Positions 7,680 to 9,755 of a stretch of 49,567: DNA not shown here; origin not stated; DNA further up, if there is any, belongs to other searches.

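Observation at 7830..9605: Receiver domain fused to the C-terminus of a DsrK/HdrD-type CCG iron-sulfur protein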

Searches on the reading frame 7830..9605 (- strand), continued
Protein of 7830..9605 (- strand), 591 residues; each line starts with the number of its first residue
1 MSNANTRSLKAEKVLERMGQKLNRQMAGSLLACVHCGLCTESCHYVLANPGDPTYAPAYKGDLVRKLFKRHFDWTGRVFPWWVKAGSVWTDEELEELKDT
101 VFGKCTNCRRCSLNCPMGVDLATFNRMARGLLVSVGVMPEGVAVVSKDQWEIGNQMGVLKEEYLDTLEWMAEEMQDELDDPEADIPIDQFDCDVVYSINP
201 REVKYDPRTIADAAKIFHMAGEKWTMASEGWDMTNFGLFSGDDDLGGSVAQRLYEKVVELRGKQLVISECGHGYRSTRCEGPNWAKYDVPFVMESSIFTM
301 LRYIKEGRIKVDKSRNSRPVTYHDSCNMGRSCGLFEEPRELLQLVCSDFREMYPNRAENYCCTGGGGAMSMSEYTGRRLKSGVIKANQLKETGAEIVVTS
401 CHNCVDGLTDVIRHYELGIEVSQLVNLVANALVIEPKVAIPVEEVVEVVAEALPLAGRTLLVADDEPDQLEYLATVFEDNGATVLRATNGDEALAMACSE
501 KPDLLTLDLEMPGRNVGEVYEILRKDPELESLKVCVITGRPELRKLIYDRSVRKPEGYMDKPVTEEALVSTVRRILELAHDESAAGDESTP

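Call 9: find_homologous_proteins(query=window:7830-9605:-, max_evalue=1e-10)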
Query window:7830-9605:- (591 aa): 2888 proteins with E <= 1e-10 among 8000 candidates; the best 120 are listed.
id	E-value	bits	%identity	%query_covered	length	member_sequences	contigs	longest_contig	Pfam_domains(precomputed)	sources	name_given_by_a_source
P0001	0.0e+0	1372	100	100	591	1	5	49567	PF13534.12,PF02754.22,PF13237.12,PF13183.12,PF00072.31,PF13187.12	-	-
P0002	0.0e+0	1334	100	97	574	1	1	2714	PF13534.12,PF02754.22,PF13237.12,PF13183.12,PF00072.31,PF13187.12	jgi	jgi:Fe-S oxidoreductase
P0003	0.0e+0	1283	92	100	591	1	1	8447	PF13534.12,PF02754.22,PF13237.12,PF13183.12,PF00072.31,PF13187.12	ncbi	-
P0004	0.0e+0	1267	90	100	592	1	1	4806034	PF13534.12,PF02754.22,PF13237.12,PF13183.12,PF00072.31,PF13187.12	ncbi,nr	ncbi:MAG: response regulator [Gemmatimonadota bacterium]|nr:MAG: response regulator [Gemmatimonadota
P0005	0.0e+0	1266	91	100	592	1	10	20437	PF13534.12,PF02754.22,PF13237.12,PF13183.12,PF00072.31,PF13187.12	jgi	jgi:Fe-S oxidoreductase/CheY-like chemotaxis protein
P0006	0.0e+0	1261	93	97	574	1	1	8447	PF13534.12,PF02754.22,PF13237.12,PF13183.12,PF00072.31,PF13187.12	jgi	jgi:Fe-S oxidoreductase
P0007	0.0e+0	1261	91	99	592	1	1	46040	PF13534.12,PF02754.22,PF13237.12,PF13183.12,PF00072.31,PF13187.12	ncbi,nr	ncbi:MAG: response regulator [Gemmatimonadales bacterium]|nr:response regulator [Gemmatimonadales ba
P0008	0.0e+0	1261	93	97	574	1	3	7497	PF13534.12,PF02754.22,PF13237.12,PF13183.12,PF00072.31,PF13187.12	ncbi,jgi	jgi:Fe-S oxidoreductase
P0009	0.0e+0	1259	91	99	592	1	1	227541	PF13534.12,PF02754.22,PF13237.12,PF13183.12,PF00072.31,PF13187.12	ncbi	-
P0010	0.0e+0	1259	91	99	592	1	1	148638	PF13534.12,PF02754.22,PF13237.12,PF13183.12,PF00072.31,PF13187.12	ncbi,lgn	-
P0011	0.0e+0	1259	93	97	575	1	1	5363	PF13534.12,PF02754.22,PF13237.12,PF13183.12,PF00072.31,PF13187.12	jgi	jgi:Fe-S oxidoreductase/ActR/RegA family two-component response regulator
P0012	0.0e+0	1253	90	100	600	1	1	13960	PF13534.12,PF02754.22,PF13237.12,PF13183.12,PF00072.31,PF13187.12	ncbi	-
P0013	0.0e+0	1250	89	100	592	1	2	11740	PF12838.13,PF13534.12,PF02754.22,PF13237.12,PF13183.12,PF00072.31,PF13187.12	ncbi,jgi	ncbi:MAG: response regulator [Gemmatimonadales bacterium]|jgi:Fe-S oxidoreductase/CheY-like chemotax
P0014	0.0e+0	1240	89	100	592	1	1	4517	PF13534.12,PF02754.22,PF13237.12,PF13183.12,PF00072.31,PF13187.12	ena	-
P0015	0.0e+0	1236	91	97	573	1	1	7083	PF13534.12,PF02754.22,PF13183.12,PF00072.31,PF13187.12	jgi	jgi:Fe-S oxidoreductase/ActR/RegA family two-component response regulator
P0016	0.0e+0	1233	90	97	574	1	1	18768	PF13534.12,PF02754.22,PF13183.12,PF00072.31,PF13187.12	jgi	jgi:Fe-S oxidoreductase/CheY-like chemotaxis protein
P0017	0.0e+0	1233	88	99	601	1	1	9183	PF13534.12,PF02754.22,PF13237.12,PF13183.12,PF00072.31,PF13187.12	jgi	jgi:Fe-S oxidoreductase/CheY-like chemotaxis protein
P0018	0.0e+0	1230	90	98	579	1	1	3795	PF13534.12,PF02754.22,PF13183.12,PF00072.31,PF13187.12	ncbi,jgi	jgi:Fe-S oxidoreductase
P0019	0.0e+0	1229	89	100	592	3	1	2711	PF13746.12,PF12838.13,PF13534.12,PF02754.22,PF13237.12,PF13183.12,PF00072.31,PF13187.12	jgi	jgi:Fe-S oxidoreductase/CheY-like chemotaxis protein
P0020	0.0e+0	1227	90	98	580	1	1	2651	PF13534.12,PF02754.22,PF13237.12,PF13183.12,PF00072.31,PF13187.12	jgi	-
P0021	0.0e+0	1226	88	99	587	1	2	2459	PF13534.12,PF02754.22,PF13237.12,PF13183.12,PF00072.31,PF13187.12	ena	-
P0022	0.0e+0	1223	89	99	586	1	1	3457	PF13534.12,PF02754.22,PF13237.12,PF13183.12,PF00072.31,PF13187.12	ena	-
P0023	0.0e+0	1223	89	99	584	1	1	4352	PF13534.12,PF02754.22,PF13237.12,PF13183.12,PF00072.31,PF13187.12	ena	-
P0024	0.0e+0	1221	87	99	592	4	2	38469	PF13534.12,PF02754.22,PF13183.12,PF00072.31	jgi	jgi:Fe-S oxidoreductase/ActR/RegA family two-component response regulator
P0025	0.0e+0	1216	87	100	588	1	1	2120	PF13534.12,PF02754.22,PF13237.12,PF13183.12,PF00072.31,PF13187.12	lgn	-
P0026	0.0e+0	1212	88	97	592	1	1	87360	PF13746.12,PF13534.12,PF02754.22,PF13237.12,PF13183.12,PF00072.31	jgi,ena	-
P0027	0.0e+0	1212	88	99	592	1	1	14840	PF13746.12,PF13534.12,PF02754.22,PF13237.12,PF13183.12,PF00072.31,PF13187.12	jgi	-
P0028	0.0e+0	1211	88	99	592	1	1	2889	PF13746.12,PF13534.12,PF02754.22,PF13237.12,PF13183.12,PF00072.31,PF13187.12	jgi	jgi:Fe-S oxidoreductase/CheY-like chemotaxis protein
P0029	0.0e+0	1209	87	99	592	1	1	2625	PF13746.12,PF13534.12,PF02754.22,PF13237.12,PF13183.12,PF00072.31,PF13187.12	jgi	jgi:Fe-S oxidoreductase/CheY-like chemotaxis protein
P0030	0.0e+0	1184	92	92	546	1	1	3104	PF02754.22,PF00072.31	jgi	jgi:Fe-S oxidoreductase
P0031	0.0e+0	1179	84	98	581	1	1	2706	PF13534.12,PF02754.22,PF13237.12,PF13183.12,PF00072.31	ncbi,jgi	jgi:Fe-S oxidoreductase/CheY-like chemotaxis protein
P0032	0.0e+0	1178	84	98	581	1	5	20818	PF13534.12,PF02754.22,PF13237.12,PF13183.12,PF00072.31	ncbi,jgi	jgi:Fe-S oxidoreductase/CheY-like chemotaxis protein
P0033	0.0e+0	1171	83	98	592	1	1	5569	PF12838.13,PF13534.12,PF02754.22,PF13237.12,PF13183.12,PF00072.31,PF13187.12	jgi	jgi:Fe-S oxidoreductase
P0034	0.0e+0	1170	83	98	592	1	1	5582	PF12838.13,PF13534.12,PF02754.22,PF13237.12,PF13183.12,PF00072.31,PF13187.12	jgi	jgi:Fe-S oxidoreductase/CheY-like chemotaxis protein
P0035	0.0e+0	1168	85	98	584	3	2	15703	PF13746.12,PF13534.12,PF02754.22,PF13237.12,PF13183.12,PF00072.31,PF13187.12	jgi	jgi:Fe-S oxidoreductase/CheY-like chemotaxis protein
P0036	0.0e+0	1167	84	98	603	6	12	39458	PF13534.12,PF02754.22,PF13237.12,PF13183.12,PF00072.31,PF13187.12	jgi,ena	jgi:Fe-S oxidoreductase/ActR/RegA family two-component response regulator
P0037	0.0e+0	1165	82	99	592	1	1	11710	PF13534.12,PF02754.22,PF13237.12,PF13183.12,PF00072.31,PF13187.12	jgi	-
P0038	0.0e+0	1160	91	91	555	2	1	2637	PF12838.13,PF13534.12,PF02754.22,PF13237.12,PF13183.12,PF00072.31,PF13187.12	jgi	jgi:Fe-S oxidoreductase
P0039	0.0e+0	1159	84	99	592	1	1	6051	PF13534.12,PF02754.22,PF13237.12,PF13183.12,PF00072.31,PF13187.12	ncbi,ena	-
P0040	0.0e+0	1158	84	98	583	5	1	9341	PF13534.12,PF02754.22,PF13237.12,PF13183.12,PF00072.31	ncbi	-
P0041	0.0e+0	1158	83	98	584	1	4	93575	PF13746.12,PF13534.12,PF02754.22,PF13237.12,PF13183.12,PF00072.31,PF13187.12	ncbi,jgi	jgi:Fe-S oxidoreductase/CheY-like chemotaxis protein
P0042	0.0e+0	1157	84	98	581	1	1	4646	PF13746.12,PF12838.13,PF13534.12,PF02754.22,PF13237.12,PF13183.12,PF00072.31,PF13187.12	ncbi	-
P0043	0.0e+0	1157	84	98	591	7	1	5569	PF13746.12,PF13534.12,PF02754.22,PF13237.12,PF13183.12,PF00072.31,PF13187.12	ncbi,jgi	ncbi:MAG: response regulator [Planctomycetota bacterium]|jgi:Fe-S oxidoreductase/ActR/RegA family tw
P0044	0.0e+0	1157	84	98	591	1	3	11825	PF13746.12,PF13534.12,PF02754.22,PF13183.12,PF00072.31,PF13187.12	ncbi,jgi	ncbi:MAG: response regulator [Planctomycetota bacterium]|jgi:Fe-S oxidoreductase/ActR/RegA family tw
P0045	0.0e+0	1157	84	98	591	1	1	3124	PF13746.12,PF13534.12,PF02754.22,PF13183.12,PF00072.31,PF13187.12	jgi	jgi:Fe-S oxidoreductase/CheY-like chemotaxis protein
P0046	0.0e+0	1157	84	98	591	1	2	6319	PF13746.12,PF13534.12,PF02754.22,PF13183.12,PF00072.31,PF13187.12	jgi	jgi:Fe-S oxidoreductase/CheY-like chemotaxis protein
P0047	0.0e+0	1155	84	98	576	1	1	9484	PF13534.12,PF02754.22,PF13237.12,PF13183.12,PF00072.31,PF13187.12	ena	-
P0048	0.0e+0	1155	83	99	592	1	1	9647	PF13746.12,PF13534.12,PF02754.22,PF13237.12,PF13183.12,PF00072.31,PF13187.12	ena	-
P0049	0.0e+0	1154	83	98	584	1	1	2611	PF13746.12,PF13534.12,PF02754.22,PF13183.12,PF00072.31,PF13187.12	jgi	jgi:Fe-S oxidoreductase/CheY-like chemotaxis protein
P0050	0.0e+0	1152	84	98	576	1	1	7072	PF13534.12,PF02754.22,PF13183.12,PF00072.31,PF13187.12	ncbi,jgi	jgi:Fe-S oxidoreductase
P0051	0.0e+0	1151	83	98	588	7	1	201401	PF13534.12,PF02754.22,PF13183.12,PF00072.31,PF13187.12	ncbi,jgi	jgi:Fe-S oxidoreductase/ActR/RegA family two-component response regulator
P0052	0.0e+0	1151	84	98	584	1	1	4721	PF13534.12,PF02754.22,PF13237.12,PF13183.12,PF00072.31,PF13187.12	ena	-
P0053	0.0e+0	1150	83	99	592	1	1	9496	PF13534.12,PF02754.22,PF13183.12,PF00072.31,PF13187.12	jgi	jgi:Fe-S oxidoreductase/CheY-like chemotaxis protein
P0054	0.0e+0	1149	82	99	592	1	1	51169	PF13534.12,PF02754.22,PF13237.12,PF13183.12,PF00072.31,PF13187.12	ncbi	-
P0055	0.0e+0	1149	82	99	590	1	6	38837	PF13746.12,PF12838.13,PF13534.12,PF02754.22,PF13237.12,PF13183.12,PF00072.31,PF13187.12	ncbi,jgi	jgi:Fe-S oxidoreductase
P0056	0.0e+0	1148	82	99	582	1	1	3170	PF13746.12,PF12838.13,PF13534.12,PF02754.22,PF13183.12,PF00072.31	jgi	jgi:Fe-S oxidoreductase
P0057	0.0e+0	1147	81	98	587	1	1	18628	PF13746.12,PF12838.13,PF13534.12,PF02754.22,PF13183.12,PF00072.31,PF13187.12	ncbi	-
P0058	0.0e+0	1147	81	98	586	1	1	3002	PF13534.12,PF02754.22,PF13237.12,PF13183.12,PF00072.31,PF13187.12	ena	-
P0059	0.0e+0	1147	84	95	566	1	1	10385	PF13534.12,PF02754.22,PF13237.12,PF13183.12,PF00072.31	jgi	jgi:Fe-S oxidoreductase/CheY-like chemotaxis protein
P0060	0.0e+0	1144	83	98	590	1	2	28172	PF13534.12,PF02754.22,PF13237.12,PF13183.12,PF00072.31,PF13187.12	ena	-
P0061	0.0e+0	1142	81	98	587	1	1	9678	PF13746.12,PF12838.13,PF13534.12,PF02754.22,PF13183.12,PF00072.31,PF13187.12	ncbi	-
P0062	0.0e+0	1139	83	98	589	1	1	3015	PF13534.12,PF02754.22,PF13183.12,PF00072.31,PF13187.12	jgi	jgi:Fe-S oxidoreductase/CheY-like chemotaxis protein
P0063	0.0e+0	1137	82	98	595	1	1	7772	PF13534.12,PF02754.22,PF13183.12,PF00072.31,PF13187.12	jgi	jgi:Fe-S oxidoreductase/ActR/RegA family two-component response regulator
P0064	0.0e+0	1137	81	99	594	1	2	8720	PF13534.12,PF02754.22,PF13183.12,PF00072.31,PF13187.12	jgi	jgi:Fe-S oxidoreductase/CheY-like chemotaxis protein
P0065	0.0e+0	1136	82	98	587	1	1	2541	PF13746.12,PF12838.13,PF13534.12,PF02754.22,PF13183.12,PF00072.31,PF13187.12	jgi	jgi:Fe-S oxidoreductase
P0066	0.0e+0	1134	84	95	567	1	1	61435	PF13746.12,PF13534.12,PF02754.22,PF13237.12,PF13183.12,PF00072.31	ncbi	-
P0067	0.0e+0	1133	85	95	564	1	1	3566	PF12838.13,PF13534.12,PF02754.22,PF13237.12,PF13183.12,PF00072.31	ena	-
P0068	0.0e+0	1133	81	99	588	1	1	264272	PF13534.12,PF02754.22,PF13183.12,PF00072.31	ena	-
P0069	0.0e+0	1132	82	98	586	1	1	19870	PF13534.12,PF02754.22,PF13237.12,PF13183.12,PF00072.31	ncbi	-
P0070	0.0e+0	1132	82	98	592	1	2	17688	PF13746.12,PF13534.12,PF02754.22,PF13237.12,PF13183.12,PF00072.31,PF13187.12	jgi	jgi:Fe-S oxidoreductase/CheY-like chemotaxis protein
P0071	0.0e+0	1131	81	99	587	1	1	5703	PF13534.12,PF02754.22,PF13237.12,PF13183.12,PF00072.31,PF13187.12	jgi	jgi:Fe-S oxidoreductase/CheY-like chemotaxis protein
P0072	0.0e+0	1130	81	99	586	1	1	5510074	PF12838.13,PF13534.12,PF02754.22,PF13237.12,PF13183.12,PF00072.31,PF13187.12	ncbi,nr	ncbi:MAG: response regulator [Gemmatimonadota bacterium]|nr:MAG: response regulator [Gemmatimonadota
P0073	0.0e+0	1129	80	99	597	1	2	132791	PF13746.12,PF13534.12,PF02754.22,PF13237.12,PF13183.12,PF00072.31,PF13187.12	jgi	jgi:Fe-S oxidoreductase/CheY-like chemotaxis protein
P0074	0.0e+0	1127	81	98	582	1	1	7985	PF13534.12,PF02754.22,PF13183.12,PF00072.31,PF13187.12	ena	-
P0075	0.0e+0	1125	91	87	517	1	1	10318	PF13534.12,PF02754.22,PF13183.12,PF00072.31,PF13187.12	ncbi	ncbi:MAG: heterodisulfide reductase-related iron-sulfur binding cluster, partial [Gemmatimonadales b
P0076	0.0e+0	1124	82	99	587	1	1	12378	PF13534.12,PF02754.22,PF13237.12,PF13183.12,PF00072.31,PF13187.12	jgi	jgi:Fe-S oxidoreductase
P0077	0.0e+0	1123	82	99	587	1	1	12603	PF13534.12,PF02754.22,PF13183.12,PF00072.31,PF13187.12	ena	-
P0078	0.0e+0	1123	82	99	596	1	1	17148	PF13534.12,PF02754.22,PF13183.12,PF00072.31,PF13187.12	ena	-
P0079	0.0e+0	1123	80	99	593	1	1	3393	PF12838.13,PF13534.12,PF02754.22,PF13237.12,PF13183.12,PF00072.31,PF13187.12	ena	-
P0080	0.0e+0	1123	78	98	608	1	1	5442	PF13534.12,PF02754.22,PF13237.12,PF13183.12,PF00072.31,PF13187.12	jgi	jgi:Fe-S oxidoreductase/ActR/RegA family two-component response regulator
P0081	0.0e+0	1123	82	97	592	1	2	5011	PF13534.12,PF02754.22,PF13237.12,PF13183.12,PF00072.31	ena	-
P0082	0.0e+0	1123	82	98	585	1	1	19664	PF13534.12,PF02754.22,PF13237.12,PF13183.12,PF00072.31,PF13187.12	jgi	-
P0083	0.0e+0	1121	79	100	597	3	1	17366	PF13534.12,PF02754.22,PF13183.12,PF00072.31,PF13187.12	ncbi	ncbi:MAG: response regulator [Planctomycetota bacterium]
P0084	0.0e+0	1121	81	98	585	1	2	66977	PF13534.12,PF02754.22,PF13237.12,PF13183.12,PF00072.31,PF13187.12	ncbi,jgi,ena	-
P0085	0.0e+0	1121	79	98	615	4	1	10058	PF13534.12,PF02754.22,PF13183.12,PF00072.31,PF13187.12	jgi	-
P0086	0.0e+0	1120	83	95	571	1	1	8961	PF13746.12,PF12838.13,PF13534.12,PF02754.22,PF13237.12,PF13183.12,PF00072.31,PF13187.12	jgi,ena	-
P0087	0.0e+0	1119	81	97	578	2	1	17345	PF13534.12,PF02754.22,PF13237.12,PF13183.12,PF00072.31,PF13187.12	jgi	-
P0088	0.0e+0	1119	81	98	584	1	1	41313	PF13534.12,PF02754.22,PF13183.12,PF00072.31,PF13187.12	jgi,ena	-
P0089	0.0e+0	1118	81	98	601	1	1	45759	PF13746.12,PF13534.12,PF02754.22,PF13237.12,PF13183.12,PF00072.31,PF13187.12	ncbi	ncbi:response regulator [Planctomycetota bacterium]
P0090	0.0e+0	1118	81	99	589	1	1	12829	PF13534.12,PF02754.22,PF13237.12,PF13183.12,PF00072.31,PF13187.12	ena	-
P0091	0.0e+0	1118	81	98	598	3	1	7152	PF12838.13,PF13534.12,PF02754.22,PF13237.12,PF13183.12,PF00072.31,PF13187.12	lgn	-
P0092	0.0e+0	1117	80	98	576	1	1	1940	PF13534.12,PF02754.22,PF13237.12,PF13183.12,PF00072.31,PF13187.12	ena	-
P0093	0.0e+0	1116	83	95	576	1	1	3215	PF13534.12,PF02754.22,PF13237.12,PF13183.12,PF00072.31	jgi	-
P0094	0.0e+0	1116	81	98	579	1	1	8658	PF13746.12,PF13534.12,PF02754.22,PF13183.12,PF00072.31,PF13187.12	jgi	jgi:Fe-S oxidoreductase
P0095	0.0e+0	1116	80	98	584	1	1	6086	PF13534.12,PF02754.22,PF13237.12,PF13183.12,PF00072.31,PF13187.12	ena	-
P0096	0.0e+0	1115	81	98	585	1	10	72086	PF13534.12,PF02754.22,PF13237.12,PF13183.12,PF00072.31,PF13187.12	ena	-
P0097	0.0e+0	1115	83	95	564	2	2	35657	PF13534.12,PF02754.22,PF13237.12,PF13183.12,PF00072.31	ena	-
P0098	0.0e+0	1115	80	98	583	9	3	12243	PF13534.12,PF02754.22,PF13237.12,PF13183.12,PF00072.31,PF13187.12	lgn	-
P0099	0.0e+0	1115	82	95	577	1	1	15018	PF12838.13,PF13534.12,PF02754.22,PF13183.12,PF00072.31,PF13187.12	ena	-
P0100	0.0e+0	1115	81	98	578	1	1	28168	PF13746.12,PF13534.12,PF02754.22,PF13183.12,PF00072.31,PF13187.12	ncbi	-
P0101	0.0e+0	1114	80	99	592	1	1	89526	PF13534.12,PF02754.22,PF13237.12,PF13183.12,PF00072.31,PF13187.12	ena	-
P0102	0.0e+0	1113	79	98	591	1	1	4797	PF13534.12,PF02754.22,PF13237.12,PF13183.12,PF00072.31,PF13187.12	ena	-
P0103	0.0e+0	1113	79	98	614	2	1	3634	PF12838.13,PF13534.12,PF02754.22,PF13237.12,PF13183.12,PF00072.31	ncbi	-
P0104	0.0e+0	1112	80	98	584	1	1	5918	PF13534.12,PF02754.22,PF13183.12,PF00072.31,PF13187.12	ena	-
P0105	0.0e+0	1112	79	98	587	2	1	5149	PF13534.12,PF02754.22,PF13183.12,PF00072.31,PF13187.12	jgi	jgi:Fe-S oxidoreductase/ActR/RegA family two-component response regulator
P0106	0.0e+0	1109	78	98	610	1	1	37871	PF13534.12,PF02754.22,PF13237.12,PF13183.12,PF00072.31,PF13187.12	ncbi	ncbi:MAG: response regulator [Planctomycetota bacterium]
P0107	0.0e+0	1109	79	99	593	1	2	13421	PF12838.13,PF13534.12,PF02754.22,PF13237.12,PF13183.12,PF00072.31,PF13187.12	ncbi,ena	-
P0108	0.0e+0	1108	80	98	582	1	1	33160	PF13746.12,PF12838.13,PF13534.12,PF02754.22,PF13183.12,PF00072.31,PF13187.12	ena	-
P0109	0.0e+0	1108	81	98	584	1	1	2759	PF13534.12,PF02754.22,PF13237.12,PF13183.12,PF00072.31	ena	-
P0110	0.0e+0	1108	80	98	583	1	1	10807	PF13534.12,PF02754.22,PF13237.12,PF13183.12,PF00072.31,PF13187.12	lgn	-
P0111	0.0e+0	1107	78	98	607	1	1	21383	PF13534.12,PF02754.22,PF13183.12,PF00072.31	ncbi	-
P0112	0.0e+0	1107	79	99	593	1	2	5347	PF12838.13,PF13534.12,PF02754.22,PF13237.12,PF13183.12,PF00072.31,PF13187.12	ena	-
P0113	0.0e+0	1107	79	99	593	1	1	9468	PF12838.13,PF13534.12,PF02754.22,PF13237.12,PF13183.12,PF00072.31,PF13187.12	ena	-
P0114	0.0e+0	1107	80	99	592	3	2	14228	PF12838.13,PF13534.12,PF02754.22,PF13237.12,PF13183.12,PF00072.31,PF13187.12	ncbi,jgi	jgi:Fe-S oxidoreductase/CheY-like chemotaxis protein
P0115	0.0e+0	1107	81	97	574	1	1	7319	PF13534.12,PF02754.22,PF13237.12,PF13183.12,PF00072.31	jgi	-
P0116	0.0e+0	1107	79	99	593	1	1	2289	PF13746.12,PF13534.12,PF02754.22,PF13237.12,PF13183.12,PF00072.31,PF13187.12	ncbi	-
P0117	0.0e+0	1107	82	97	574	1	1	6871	PF13534.12,PF02754.22,PF13237.12,PF13183.12,PF00072.31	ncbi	-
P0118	0.0e+0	1106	79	98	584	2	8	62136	PF13534.12,PF02754.22,PF13183.12,PF00072.31,PF13187.12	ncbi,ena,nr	ncbi:MAG: response regulator [Planctomycetes bacterium]|nr:response regulator [Planctomycetota bacte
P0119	0.0e+0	1106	78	98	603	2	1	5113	PF13534.12,PF02754.22,PF13237.12,PF13183.12,PF00072.31,PF13187.12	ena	-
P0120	0.0e+0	1106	81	97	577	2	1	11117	PF13746.12,PF13534.12,PF02754.22,PF13237.12,PF13183.12,PF00072.31,PF13187.12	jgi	jgi:Fe-S oxidoreductase/CheY-like chemotaxis protein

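Call 15: find_encoding_contigs(protein=P0004, flank=10000, max_places=2)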
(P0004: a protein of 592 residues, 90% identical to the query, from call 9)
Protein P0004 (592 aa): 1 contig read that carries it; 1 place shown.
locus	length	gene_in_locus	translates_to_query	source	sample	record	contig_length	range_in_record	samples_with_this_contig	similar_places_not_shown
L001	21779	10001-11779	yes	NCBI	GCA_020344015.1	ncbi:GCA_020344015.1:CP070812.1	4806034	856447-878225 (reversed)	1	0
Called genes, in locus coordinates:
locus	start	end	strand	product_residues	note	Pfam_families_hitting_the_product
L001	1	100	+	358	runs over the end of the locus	PF03460:NIR_SIR_ferr, PF01077:NIR_SIR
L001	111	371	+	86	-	-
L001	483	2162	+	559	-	PF14691:Fer4_20, PF01946:Thi4 (weak), PF07992:Pyr_redox_2, PF01266:DAO, PF13450:NAD_binding_8, PF13738:Pyr_redox_3 (weak), PF00070:Pyr_redox (weak), PF14697:Fer4_21 (weak), +5 more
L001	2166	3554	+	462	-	PF01656:CbiA, PF13500:AAA_26, PF07685:GATase_3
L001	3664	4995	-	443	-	PF12838:Fer4_7 (faint), PF13187:Fer4_9 (faint), PF13484:Fer4_16 (faint), PF13534:Fer4_17 (faint), PF14697:Fer4_21 (faint), PF00037:Fer4 (faint), PF13183:Fer4_8, PF02754:CCG, +3 more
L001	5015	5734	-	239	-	PF02665:Nitrate_red_gam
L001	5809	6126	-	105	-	PF04358:DsrC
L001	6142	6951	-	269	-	PF12728:HTH_17, PF00376:MerR (weak)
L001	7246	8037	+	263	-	PF00376:MerR, PF12728:HTH_17, PF13411:MerR_1 (weak)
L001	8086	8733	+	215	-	PF04358:DsrC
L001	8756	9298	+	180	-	PF01661:Macro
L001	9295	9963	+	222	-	-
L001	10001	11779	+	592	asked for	PF13187:Fer4_9 (faint), PF13183:Fer4_8, PF13237:Fer4_10 (faint), PF13534:Fer4_17, PF02754:CCG, PF00072:Response_reg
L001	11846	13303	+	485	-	PF00989:PAS (faint), PF08448:PAS_4, PF13426:PAS_9, PF12282:GAF_PdtaS (faint), PF08448:PAS_4, PF13426:PAS_9, PF02518:HATPase_c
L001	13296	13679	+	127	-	PF00072:Response_reg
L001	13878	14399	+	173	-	PF00376:MerR, PF13411:MerR_1, PF13591:MerR_2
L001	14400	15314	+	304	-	PF02665:Nitrate_red_gam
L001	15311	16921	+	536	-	PF13237:Fer4_10 (faint), PF00037:Fer4 (faint), PF13183:Fer4_8, PF02754:CCG (weak)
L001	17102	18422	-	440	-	PF00515:TPR_1 (faint), PF07719:TPR_2 (faint), PF13181:TPR_8 (faint), PF13431:TPR_17 (faint), PF13176:TPR_7 (faint), PF13414:TPR_11 (weak), PF13424:TPR_12 (faint), PF14559:TPR_19 (weak), +3 more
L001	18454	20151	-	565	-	PF21033:RMD1-3 (faint), PF00515:TPR_1 (faint), PF07719:TPR_2 (faint), PF13176:TPR_7 (faint), PF13414:TPR_11, PF13424:TPR_12, PF13432:TPR_16, PF13431:TPR_17 (weak), +6 more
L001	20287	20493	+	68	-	-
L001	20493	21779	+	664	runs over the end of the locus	PF00092:VWA, PF13519:VWA_2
